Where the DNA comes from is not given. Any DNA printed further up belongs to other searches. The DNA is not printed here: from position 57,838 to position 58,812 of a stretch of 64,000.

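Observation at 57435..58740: Two adjacent uncharacterised monocistronic genes, each preceded by the same 36-nt element (81% identical)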

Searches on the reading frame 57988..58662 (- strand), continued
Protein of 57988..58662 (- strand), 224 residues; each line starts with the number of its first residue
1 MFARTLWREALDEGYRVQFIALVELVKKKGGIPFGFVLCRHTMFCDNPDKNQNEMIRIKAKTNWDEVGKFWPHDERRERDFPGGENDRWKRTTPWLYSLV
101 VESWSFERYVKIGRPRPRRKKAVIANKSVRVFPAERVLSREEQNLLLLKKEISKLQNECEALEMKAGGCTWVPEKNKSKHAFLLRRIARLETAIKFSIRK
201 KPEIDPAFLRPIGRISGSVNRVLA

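Call 46: predict_structure(alignment_id=A4)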
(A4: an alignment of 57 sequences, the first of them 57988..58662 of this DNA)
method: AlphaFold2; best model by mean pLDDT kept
length: 224 residues; sequences in the alignment: 57
mean_pLDDT: 82.8   pTM: 0.52
mean pLDDT of the five models: 82.8, 81.6, 81.5, 80.9, 78.4
residues with pLDDT >= 90: 114; 70-90: 60; 50-70: 47; < 50: 3
segments of 3 or more residues with pLDDT < 50: none
pLDDT, mean of each block of 10 residues (from residue 1): 92 93 93 93 93 90 80 67 86 86 83 69 54 63 91 98 96 97 94 85 72 60 51
secondary structure, 60 per line:
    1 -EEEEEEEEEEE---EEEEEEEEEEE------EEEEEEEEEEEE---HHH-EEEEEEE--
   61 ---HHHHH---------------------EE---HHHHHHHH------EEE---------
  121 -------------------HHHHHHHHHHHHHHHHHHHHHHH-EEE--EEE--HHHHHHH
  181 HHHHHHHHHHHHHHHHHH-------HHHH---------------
elements in order: E2-12 E16-26 E33-44 E52-58 H64-68 H95-102 E109-111 H140-162 E164-166 E169-171 H174-198 H206-209

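Call 57: fold_search(model_id=the predicted structure, library=pdb)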
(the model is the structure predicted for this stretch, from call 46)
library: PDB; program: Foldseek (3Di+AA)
matches with E <= 10: 501; with E <= 0.001: 0
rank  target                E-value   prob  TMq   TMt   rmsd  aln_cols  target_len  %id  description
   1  8chv_B                1.4e-01  0.96  0.20  0.30   5.7        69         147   12  Crystal structure of human PURA (fragment Glu57-Glu212, PUR repeat I and II) R140P mutant (released 2024-02-21)
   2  7qen_B                3.3e-01  0.10  0.17  0.10  20.6       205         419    7  S.c. Condensin core in DNA- and ATP-bound state (released 2022-06-15)
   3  8chu_B                3.7e-01  0.84  0.20  0.30   5.7        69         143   12  Crystal structure of human PURA repeat I-II K97E mutant (released 2024-02-21)
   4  3qkt_A                5.7e-01  0.18  0.18  0.12  17.6       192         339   10  Rad50 ABC-ATPase with adjacent coiled-coil region in complex with AMP-PNP (released 2011-03-30)
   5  6zz8_A                6.8e-01  0.20  0.16  0.17   6.4        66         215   11  MB_CRS6-15 bound to CrSAS-6_6HR (released 2021-07-07)
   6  7rec_G                7.2e-01  0.15  0.17  0.26   5.1        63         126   19  Structure of Thr354Asn, Glu355Gln, Thr412Asn, Ile414Met, Ile464His, and Phe467Met mutant human CaMKII alpha hub bound  (released 2021-07-21)
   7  7ty0_D                7.7e-01  0.10  0.13  0.07  15.4       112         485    6  Nipah Virus attachment (G) glycoprotein ectodomain in complex with nAH1.3 neutralizing antibody Fab fragment (local re (released 2022-03-09)
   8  3o52_B                7.7e-01  0.08  0.11  0.14  16.9        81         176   11  Structure of the E.coli GDP-mannose hydrolase (yffh) in complex with tartrate (released 2011-05-11)
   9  3dym_A                8.1e-01  0.38  0.17  0.04  12.6        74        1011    8  E. coli (lacZ) beta-galactosidase (H418E) (released 2008-10-28)
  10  6d34_A                9.2e-01  0.38  0.18  0.28   3.9        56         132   21  Apo Crystal Structure of TerC, a Terfestatin Biosynthesis Enzyme (released 2018-06-13)
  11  1px3_C                9.2e-01  0.35  0.17  0.04  12.6        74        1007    8  E. COLI (LACZ) BETA-GALACTOSIDASE (G794A) (released 2004-06-15)
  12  3j7h_A                9.2e-01  0.30  0.17  0.04  14.6        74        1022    8  Structure of beta-galactosidase at 3.2-A resolution obtained by cryo-electron microscopy (released 2014-07-30)
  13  5fgp_A                9.7e-01  0.80  0.18  0.27   3.1        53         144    8  Crystal structure of D. melanogaster Pur-alpha repeat I-II in complex with DNA. (released 2016-01-20)
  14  1vll_A                9.7e-01  0.69  0.21  0.15   2.8        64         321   17  Crystal structure of alanine dehydrogenase (AF1665) from Archaeoglobus fulgidus at 2.80 A resolution (released 2004-09-21)
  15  2lnj_MODEL_1_A        9.7e-01  0.57  0.23  0.29   2.9        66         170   18  Solution Structure of Cyanobacterial PsbP (CyanoP) from Synechocystis sp. PCC 6803 (released 2012-06-06)
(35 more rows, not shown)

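Call 58: fold_search(model_id=the predicted structure, library=viral)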
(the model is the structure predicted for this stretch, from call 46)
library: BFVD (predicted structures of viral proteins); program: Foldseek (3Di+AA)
matches with E <= 10: 514; with E <= 0.001: 0
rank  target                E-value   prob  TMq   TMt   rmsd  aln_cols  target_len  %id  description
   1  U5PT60                2.9e-02  0.10  0.12  0.11  20.8       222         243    9  Uncharacterized protein [Clavibacter phage CN1A]
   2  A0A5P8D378            3.2e-02  0.72  0.26  0.23  23.0       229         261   12  (no name in the UniProt tables at hand)
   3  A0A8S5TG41            4.9e-02  0.33  0.21  0.19  14.5       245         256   11  Uncharacterized protein [Myoviridae sp. ctIty1]
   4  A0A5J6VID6            5.8e-02  0.18  0.18  0.09  19.1       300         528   10  NFACT RNA-binding domain-containing protein [Megaviridae environmental sample]
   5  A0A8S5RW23            7.9e-02  0.93  0.18  0.16   4.9        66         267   11  Uncharacterized protein [Siphoviridae sp. ctHip2]
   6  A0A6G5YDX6            7.9e-02  0.15  0.15  0.16  27.1       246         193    9  (no name in the UniProt tables at hand)
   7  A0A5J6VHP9            1.1e-01  0.25  0.21  0.20  19.7       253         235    9  Uncharacterized protein [Megaviridae environmental sample]
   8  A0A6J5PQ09            1.2e-01  0.13  0.13  0.12  21.3       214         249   11  Uncharacterized protein [uncultured Caudovirales phage]
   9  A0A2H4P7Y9            1.4e-01  0.85  0.20  0.54   4.5        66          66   15  Uncharacterized protein [Pseudomonas phage ventosus]
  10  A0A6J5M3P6            1.4e-01  0.38  0.25  0.30  15.6       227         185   12  Uncharacterized protein [uncultured Caudovirales phage]
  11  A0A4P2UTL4            1.6e-01  0.80  0.21  0.46   8.6        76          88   17  (no name in the UniProt tables at hand)
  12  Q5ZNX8                1.7e-01  0.20  0.16  0.07  22.7       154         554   10  Uncharacterized protein [Bracoviriform congregatae]
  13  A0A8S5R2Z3            1.8e-01  0.94  0.20  0.37   3.2        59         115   10  Uncharacterized protein [Siphoviridae sp. ct6d71]
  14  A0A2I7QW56            1.8e-01  0.09  0.14  0.15  22.8       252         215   13  (no name in the UniProt tables at hand)
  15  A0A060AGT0            2.0e-01  0.10  0.12  0.05  18.3       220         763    6  (no name in the UniProt tables at hand)
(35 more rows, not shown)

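Call 62: find_encoding_contigs(protein=P0002, flank=2000, max_places=2)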
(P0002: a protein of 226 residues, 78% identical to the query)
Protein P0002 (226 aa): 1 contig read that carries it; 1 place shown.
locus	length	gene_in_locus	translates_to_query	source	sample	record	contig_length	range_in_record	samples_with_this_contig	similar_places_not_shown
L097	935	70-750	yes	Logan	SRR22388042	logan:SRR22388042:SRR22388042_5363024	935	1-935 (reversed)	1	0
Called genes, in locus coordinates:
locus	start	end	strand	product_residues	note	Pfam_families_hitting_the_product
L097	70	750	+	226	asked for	-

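Call 77: search_protein_families(library=pfam, proteins=[L002:7637-7963:+, L006:2967-3503:+], max_evalue=0.01)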
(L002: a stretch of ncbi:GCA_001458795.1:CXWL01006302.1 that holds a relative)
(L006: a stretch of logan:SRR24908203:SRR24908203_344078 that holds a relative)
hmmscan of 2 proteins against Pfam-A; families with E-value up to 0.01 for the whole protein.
L002:7637-7963:+ (108 aa): 0 families

L006:2967-3503:+ (179 aa): 0 families

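Call 90: search_dna_similar(query=window:57988-58662:-, collection=phages, mode=protein, max_evalue=0.01, max_rows=5)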
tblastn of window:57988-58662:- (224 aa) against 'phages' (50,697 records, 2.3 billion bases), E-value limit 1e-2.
No match.

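Call 91: search_dna_similar(query=window:57988-58662:-, collection=plasmids, mode=protein, max_evalue=0.01, max_rows=5)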
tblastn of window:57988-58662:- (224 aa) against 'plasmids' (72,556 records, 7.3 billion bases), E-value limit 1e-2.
No match.
